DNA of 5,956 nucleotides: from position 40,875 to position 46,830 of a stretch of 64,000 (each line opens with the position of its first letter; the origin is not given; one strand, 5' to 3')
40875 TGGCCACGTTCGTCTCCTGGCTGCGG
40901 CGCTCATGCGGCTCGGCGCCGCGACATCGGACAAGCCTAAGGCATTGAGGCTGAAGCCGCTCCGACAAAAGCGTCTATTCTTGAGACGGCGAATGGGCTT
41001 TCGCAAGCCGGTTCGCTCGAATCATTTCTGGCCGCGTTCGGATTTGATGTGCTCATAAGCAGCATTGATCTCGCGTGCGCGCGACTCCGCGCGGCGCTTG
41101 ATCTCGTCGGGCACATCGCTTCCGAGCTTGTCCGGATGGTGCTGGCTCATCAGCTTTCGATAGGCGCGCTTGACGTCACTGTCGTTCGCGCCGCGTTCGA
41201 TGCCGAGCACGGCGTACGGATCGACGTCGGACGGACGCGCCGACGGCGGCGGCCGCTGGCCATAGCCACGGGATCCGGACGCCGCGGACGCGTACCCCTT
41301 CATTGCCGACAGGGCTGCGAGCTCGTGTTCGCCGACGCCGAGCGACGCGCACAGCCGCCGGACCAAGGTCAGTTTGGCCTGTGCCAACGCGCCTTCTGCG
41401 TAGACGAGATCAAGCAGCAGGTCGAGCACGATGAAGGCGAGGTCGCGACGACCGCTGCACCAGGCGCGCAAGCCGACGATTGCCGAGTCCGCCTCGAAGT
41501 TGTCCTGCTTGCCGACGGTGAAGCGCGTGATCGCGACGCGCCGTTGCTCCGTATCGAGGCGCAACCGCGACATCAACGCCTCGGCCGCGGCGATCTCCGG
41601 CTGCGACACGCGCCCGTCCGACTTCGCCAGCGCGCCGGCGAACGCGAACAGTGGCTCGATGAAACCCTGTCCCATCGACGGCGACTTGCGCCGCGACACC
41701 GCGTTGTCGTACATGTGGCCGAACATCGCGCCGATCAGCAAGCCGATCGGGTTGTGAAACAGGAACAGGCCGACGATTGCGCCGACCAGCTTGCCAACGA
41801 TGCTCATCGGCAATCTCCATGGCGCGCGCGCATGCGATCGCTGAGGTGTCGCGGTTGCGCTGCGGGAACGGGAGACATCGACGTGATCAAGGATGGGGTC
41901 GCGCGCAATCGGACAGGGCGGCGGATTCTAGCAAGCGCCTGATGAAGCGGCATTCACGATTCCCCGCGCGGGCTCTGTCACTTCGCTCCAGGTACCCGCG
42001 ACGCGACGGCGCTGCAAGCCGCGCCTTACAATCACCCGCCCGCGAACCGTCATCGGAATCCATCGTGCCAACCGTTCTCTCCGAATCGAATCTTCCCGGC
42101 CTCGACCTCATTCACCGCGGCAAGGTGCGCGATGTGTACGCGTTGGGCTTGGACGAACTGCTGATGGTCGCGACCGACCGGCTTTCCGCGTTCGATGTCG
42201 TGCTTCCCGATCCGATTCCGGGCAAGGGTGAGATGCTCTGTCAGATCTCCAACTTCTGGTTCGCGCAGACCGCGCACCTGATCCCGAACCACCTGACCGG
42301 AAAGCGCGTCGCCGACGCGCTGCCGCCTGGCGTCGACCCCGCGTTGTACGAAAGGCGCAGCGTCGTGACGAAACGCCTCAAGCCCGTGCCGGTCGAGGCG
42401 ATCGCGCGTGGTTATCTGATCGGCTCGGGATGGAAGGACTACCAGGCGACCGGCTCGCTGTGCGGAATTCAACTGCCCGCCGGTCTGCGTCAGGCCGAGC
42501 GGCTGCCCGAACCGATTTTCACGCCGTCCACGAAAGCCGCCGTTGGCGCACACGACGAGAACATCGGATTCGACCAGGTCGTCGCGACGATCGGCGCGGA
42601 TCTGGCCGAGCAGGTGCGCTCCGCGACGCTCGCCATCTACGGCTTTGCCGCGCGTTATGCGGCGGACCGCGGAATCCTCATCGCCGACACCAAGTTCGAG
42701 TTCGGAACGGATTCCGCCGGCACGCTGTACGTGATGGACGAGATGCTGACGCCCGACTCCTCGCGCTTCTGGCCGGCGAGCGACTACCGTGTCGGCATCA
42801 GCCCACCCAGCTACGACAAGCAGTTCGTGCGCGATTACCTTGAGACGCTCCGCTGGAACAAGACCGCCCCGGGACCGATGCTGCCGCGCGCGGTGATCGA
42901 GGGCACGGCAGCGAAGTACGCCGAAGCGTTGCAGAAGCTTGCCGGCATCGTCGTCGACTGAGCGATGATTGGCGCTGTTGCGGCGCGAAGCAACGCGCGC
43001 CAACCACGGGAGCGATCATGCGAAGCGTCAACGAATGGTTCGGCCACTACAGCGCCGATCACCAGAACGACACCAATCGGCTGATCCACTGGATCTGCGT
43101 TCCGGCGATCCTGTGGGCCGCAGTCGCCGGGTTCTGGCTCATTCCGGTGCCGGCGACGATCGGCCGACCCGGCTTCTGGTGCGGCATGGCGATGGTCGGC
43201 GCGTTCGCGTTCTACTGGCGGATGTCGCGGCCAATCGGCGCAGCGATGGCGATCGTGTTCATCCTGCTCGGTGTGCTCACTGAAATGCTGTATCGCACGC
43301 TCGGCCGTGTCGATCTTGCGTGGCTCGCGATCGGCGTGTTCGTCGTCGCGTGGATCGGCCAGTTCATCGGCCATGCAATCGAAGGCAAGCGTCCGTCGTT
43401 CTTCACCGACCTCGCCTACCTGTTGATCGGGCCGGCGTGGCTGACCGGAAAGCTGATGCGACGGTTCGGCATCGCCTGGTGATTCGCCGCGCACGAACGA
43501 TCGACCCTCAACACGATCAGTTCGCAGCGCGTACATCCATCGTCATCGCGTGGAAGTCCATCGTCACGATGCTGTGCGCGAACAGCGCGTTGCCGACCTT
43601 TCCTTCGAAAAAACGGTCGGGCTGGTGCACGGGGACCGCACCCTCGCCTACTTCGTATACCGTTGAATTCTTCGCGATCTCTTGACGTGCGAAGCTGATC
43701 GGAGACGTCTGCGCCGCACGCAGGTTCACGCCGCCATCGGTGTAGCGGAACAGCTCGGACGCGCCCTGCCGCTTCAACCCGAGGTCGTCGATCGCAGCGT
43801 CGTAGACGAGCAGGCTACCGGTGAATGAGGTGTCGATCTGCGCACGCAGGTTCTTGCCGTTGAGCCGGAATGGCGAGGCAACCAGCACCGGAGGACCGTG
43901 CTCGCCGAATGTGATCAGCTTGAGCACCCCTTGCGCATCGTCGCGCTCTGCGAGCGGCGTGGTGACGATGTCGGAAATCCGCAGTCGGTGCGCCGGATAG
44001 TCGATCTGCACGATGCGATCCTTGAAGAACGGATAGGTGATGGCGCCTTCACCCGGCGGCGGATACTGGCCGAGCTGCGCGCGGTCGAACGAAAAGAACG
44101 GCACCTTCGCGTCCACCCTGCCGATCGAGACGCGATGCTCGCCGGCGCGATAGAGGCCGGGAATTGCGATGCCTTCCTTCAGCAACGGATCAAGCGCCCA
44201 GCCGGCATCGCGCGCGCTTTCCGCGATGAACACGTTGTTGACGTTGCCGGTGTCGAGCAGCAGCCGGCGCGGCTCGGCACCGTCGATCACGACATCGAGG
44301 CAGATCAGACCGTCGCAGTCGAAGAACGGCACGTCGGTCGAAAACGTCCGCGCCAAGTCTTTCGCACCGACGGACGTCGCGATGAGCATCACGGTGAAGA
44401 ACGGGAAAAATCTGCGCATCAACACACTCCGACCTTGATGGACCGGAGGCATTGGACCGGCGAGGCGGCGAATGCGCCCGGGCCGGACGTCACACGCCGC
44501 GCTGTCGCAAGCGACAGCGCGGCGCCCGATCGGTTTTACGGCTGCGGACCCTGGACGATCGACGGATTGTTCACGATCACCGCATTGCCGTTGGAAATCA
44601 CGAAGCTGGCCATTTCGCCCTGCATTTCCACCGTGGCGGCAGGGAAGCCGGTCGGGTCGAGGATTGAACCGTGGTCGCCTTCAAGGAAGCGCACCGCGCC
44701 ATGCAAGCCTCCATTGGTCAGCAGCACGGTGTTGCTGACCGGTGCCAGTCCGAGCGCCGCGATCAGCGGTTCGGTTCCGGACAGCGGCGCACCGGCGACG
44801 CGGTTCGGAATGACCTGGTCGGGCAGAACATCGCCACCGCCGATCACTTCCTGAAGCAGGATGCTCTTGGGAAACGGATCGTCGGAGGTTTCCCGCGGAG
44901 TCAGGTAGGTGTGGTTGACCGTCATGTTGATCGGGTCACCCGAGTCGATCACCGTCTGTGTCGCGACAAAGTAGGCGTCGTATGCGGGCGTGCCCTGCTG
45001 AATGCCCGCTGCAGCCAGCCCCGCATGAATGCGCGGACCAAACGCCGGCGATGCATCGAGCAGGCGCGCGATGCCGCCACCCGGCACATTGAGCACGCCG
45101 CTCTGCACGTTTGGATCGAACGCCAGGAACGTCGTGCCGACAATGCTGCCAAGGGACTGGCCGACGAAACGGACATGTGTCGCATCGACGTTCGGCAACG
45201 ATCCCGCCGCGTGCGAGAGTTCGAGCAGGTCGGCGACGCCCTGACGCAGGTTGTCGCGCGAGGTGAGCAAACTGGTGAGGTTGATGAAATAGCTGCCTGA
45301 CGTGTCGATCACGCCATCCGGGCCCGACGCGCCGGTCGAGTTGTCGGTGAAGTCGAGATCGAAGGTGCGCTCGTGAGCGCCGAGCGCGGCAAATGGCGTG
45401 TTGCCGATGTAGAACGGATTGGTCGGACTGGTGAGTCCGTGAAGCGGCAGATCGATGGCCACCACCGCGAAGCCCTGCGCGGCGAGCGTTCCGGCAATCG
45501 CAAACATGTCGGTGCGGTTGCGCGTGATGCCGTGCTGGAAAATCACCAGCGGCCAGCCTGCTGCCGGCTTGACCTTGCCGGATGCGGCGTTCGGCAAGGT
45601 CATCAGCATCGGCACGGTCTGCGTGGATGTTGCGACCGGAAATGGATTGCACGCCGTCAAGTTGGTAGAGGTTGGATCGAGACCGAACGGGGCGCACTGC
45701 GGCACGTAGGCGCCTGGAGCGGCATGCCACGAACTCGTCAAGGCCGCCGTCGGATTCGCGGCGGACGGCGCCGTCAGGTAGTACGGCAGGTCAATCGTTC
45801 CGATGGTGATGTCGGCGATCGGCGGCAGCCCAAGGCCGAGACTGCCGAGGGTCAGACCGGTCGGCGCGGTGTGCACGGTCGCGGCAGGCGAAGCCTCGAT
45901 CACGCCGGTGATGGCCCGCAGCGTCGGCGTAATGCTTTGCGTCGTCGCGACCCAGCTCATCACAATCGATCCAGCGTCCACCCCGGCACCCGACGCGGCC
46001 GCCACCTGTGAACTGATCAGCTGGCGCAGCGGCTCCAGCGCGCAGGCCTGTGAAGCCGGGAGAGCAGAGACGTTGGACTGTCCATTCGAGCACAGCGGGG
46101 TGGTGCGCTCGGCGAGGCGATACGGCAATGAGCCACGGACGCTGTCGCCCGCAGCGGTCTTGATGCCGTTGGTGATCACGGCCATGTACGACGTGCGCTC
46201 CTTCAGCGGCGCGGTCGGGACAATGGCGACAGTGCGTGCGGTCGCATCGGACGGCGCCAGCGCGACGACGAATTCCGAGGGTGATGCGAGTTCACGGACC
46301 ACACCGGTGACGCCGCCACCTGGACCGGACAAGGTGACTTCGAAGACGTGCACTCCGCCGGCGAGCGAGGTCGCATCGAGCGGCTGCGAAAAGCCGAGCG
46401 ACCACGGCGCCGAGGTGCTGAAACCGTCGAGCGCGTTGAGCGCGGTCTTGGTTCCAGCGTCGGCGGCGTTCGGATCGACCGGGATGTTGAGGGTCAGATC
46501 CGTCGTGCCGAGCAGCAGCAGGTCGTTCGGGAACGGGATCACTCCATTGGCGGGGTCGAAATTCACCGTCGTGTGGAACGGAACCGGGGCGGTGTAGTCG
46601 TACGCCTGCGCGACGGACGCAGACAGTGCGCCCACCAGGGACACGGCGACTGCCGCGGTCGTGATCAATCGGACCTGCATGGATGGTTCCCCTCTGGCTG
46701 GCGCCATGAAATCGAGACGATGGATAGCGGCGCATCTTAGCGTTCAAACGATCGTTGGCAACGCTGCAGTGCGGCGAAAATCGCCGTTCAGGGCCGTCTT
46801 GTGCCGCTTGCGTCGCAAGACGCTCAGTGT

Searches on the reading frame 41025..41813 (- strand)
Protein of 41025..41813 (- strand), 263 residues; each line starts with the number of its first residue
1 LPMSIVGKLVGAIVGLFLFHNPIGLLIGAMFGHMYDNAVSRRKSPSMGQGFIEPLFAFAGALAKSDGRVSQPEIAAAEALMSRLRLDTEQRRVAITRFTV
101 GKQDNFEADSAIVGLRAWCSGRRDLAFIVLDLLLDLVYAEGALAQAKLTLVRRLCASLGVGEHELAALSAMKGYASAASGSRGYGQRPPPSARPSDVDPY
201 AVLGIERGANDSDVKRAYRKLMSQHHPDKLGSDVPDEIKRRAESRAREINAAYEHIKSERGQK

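Call 9: search_protein_families(library=ncbifam, proteins=[window:41025-41813:-], max_evalue=0.00001)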
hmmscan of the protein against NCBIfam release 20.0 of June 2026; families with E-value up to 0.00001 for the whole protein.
window:41025-41813:- (263 aa): 11 families
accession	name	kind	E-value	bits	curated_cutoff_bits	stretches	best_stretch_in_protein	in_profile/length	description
NF006948.0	PRK09430.1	equivalog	7e-62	209.4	162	1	3-262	1-266/267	co-chaperone DjlA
TIGR02349.1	DnaJ_bact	equivalog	4.8e-11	42.6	377.2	1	199-257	2-54/354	molecular chaperone DnaJ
NF008035.0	PRK10767.1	subfamily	3e-10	39.7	338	1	198-259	5-60/374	molecular chaperone DnaJ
NF037946.1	terminal_TopJ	equivalog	3.1e-10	39.2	300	1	198-254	6-55/810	terminal organelle assembly protein TopJ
NF050028.1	CldAdptActJ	equivalog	4.1e-10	40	150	1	200-259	5-63/93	cold adaptation protein ActJcold adaptation protein ActJ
NF010871.0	PRK14278.1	equivalog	1.6e-09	37.1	502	1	198-257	4-56/378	molecular chaperone DnaJ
NF010874.0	PRK14281.1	equivalog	3.1e-09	36.4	619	1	198-259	4-59/397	chaperone protein DnaJ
TIGR03835.1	termin_org_DnaJ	equivalog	3.7e-08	32.3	512.25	1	198-255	3-53/871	terminal organelle assembly protein TopJ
NF010894.0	PRK14301.1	equivalog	2.1e-07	30.3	548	1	198-257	5-58/373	chaperone protein DnaJ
NF010892.0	PRK14299.1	equivalog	1.1e-06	28.1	392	1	198-255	5-55/291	chaperone protein DnaJ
NF010872.0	PRK14279.1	equivalog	8.1e-06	25.2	556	0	198-249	10-61/394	molecular chaperone DnaJ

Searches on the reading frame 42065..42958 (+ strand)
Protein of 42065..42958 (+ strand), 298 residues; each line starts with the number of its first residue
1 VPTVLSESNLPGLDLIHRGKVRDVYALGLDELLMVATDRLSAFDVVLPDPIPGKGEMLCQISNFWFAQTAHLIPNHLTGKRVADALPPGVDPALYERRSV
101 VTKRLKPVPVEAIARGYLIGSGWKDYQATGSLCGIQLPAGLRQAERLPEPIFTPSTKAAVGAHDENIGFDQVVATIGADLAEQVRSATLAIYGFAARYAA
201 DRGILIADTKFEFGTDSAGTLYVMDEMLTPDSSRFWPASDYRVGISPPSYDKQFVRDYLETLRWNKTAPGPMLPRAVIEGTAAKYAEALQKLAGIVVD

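Call 9: search_protein_families(library=ncbifam, proteins=[window:42065-42958:+], max_evalue=0.00001)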
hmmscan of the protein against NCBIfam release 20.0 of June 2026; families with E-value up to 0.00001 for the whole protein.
window:42065-42958:+ (298 aa): 6 families
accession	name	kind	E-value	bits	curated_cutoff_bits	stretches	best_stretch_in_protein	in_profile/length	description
NF010568.0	PRK13961.1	equivalog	6.6e-134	445.8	251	1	5-294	5-293/297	phosphoribosylaminoimidazolesuccinocarboxamide synthase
NF009251.0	PRK12607.1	equivalog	8.1e-75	251.6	371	1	3-294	6-289/315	phosphoribosylaminoimidazolesuccinocarboxamide synthase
TIGR00081.1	purC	equivalog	4.2e-70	236.3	189.9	1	16-294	8-271/279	phosphoribosylaminoimidazolesuccinocarboxamide synthase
NF010567.0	PRK13960.1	equivalog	8.8e-28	97.1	581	1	33-244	57-279/367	phosphoribosylaminoimidazolesuccinocarboxamide synthase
NF010564.0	PRK13959.1-1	subfamily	1.3e-26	93.5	459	1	14-261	2-247/294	phosphoribosylaminoimidazolesuccinocarboxamide synthase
TIGR02735.1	purC_vibrio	equivalog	1.6e-26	93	394.2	1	33-244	56-278/365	phosphoribosylaminoimidazolesuccinocarboxamide synthase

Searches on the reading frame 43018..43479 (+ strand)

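Call 9: search_protein_families(library=ncbifam, proteins=[window:43018-43479:+], max_evalue=0.00001)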
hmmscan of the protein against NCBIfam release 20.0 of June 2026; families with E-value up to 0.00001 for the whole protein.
window:43018-43479:+ (154 aa): 0 families

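Call 57: search_protein_families(library=pfam, proteins=[window:43018-43479:+], max_evalue=0.001)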
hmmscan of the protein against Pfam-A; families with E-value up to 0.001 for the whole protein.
window:43018-43479:+ (154 aa): 1 family
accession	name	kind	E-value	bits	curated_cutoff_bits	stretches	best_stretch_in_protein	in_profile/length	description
PF06127.16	Mpo1-like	-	1.9e-21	76.4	24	1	1-148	1-93/95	2-hydroxy-palmitic acid dioxygenase Mpo1-like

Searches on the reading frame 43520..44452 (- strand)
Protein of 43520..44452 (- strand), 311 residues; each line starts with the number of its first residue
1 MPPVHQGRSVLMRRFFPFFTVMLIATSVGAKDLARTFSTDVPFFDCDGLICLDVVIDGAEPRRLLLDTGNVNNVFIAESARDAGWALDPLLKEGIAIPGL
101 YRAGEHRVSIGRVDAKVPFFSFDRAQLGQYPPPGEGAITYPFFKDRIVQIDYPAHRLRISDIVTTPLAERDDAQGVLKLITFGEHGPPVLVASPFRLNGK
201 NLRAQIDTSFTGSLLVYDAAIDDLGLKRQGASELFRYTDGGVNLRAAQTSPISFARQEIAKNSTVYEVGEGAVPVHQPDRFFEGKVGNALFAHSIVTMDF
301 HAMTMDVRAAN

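Call 9: search_protein_families(library=ncbifam, proteins=[window:43520-44452:-], max_evalue=0.00001)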
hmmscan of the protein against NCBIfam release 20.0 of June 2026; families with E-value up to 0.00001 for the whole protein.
window:43520-44452:- (311 aa): 0 families

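Call 57: search_protein_families(library=pfam, proteins=[window:43520-44452:-], max_evalue=0.001)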
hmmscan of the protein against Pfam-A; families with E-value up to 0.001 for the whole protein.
window:43520-44452:- (311 aa): 1 family
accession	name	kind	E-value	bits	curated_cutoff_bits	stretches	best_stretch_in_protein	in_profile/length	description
PF13650.11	Asp_protease_2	-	0.00024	22.2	24.3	0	194-256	2-65/90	Aspartyl protease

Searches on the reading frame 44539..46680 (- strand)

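Call 9: search_protein_families(library=ncbifam, proteins=[window:44539-46680:-], max_evalue=0.00001)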
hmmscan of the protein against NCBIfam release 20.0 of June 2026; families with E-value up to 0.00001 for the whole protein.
window:44539-46680:- (714 aa): 1 family
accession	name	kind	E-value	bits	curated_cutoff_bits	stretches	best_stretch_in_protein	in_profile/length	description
TIGR03502.1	lipase_Pla1_cef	subfamily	3e-116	389.5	383.9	3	334-558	394-622/790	VolA/Pla-1 family phospholipase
